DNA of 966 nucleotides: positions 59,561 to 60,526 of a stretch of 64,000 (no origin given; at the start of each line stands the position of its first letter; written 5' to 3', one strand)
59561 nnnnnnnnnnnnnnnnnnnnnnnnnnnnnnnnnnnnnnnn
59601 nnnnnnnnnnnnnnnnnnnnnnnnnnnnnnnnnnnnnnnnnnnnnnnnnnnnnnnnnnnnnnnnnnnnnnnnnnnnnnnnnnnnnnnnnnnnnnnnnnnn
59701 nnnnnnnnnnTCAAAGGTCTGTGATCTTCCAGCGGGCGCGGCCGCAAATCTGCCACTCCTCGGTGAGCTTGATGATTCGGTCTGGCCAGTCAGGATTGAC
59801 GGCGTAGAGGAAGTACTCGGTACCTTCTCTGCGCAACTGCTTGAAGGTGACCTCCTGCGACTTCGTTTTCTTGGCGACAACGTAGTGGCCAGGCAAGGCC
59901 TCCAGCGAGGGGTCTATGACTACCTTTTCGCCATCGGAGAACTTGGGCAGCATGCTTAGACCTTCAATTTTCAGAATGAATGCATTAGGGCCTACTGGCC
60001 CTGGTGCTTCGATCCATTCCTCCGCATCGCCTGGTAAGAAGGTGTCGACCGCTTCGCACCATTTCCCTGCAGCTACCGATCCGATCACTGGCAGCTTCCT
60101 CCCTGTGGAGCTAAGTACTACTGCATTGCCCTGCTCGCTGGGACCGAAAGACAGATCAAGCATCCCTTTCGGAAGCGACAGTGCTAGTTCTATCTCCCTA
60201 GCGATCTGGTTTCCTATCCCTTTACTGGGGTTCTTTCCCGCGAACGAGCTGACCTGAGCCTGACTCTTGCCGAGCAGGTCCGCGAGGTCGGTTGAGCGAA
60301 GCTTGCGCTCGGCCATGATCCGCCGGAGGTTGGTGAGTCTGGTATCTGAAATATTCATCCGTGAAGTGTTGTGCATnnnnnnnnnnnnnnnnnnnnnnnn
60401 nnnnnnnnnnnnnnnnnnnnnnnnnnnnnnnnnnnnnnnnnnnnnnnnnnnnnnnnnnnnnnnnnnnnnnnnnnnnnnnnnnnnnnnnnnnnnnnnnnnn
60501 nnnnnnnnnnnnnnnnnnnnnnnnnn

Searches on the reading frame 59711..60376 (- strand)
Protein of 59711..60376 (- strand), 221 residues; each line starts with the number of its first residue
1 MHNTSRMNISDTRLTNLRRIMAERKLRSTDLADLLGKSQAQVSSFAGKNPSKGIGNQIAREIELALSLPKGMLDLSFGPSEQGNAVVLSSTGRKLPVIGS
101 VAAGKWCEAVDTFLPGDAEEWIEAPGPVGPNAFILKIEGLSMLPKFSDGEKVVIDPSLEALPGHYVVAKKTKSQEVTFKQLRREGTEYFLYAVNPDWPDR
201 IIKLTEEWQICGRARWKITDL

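Call 43: search_protein_families(library=pfam, proteins=[window:59711-60376:-], max_evalue=0.00001)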
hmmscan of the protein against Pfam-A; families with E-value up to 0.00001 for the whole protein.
window:59711-60376:- (221 aa): 1 family
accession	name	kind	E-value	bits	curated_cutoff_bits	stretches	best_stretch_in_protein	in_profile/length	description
PF00717.28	Peptidase_S24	-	1.9e-22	79.6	23.3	1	96-214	1-115/116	Peptidase S24-like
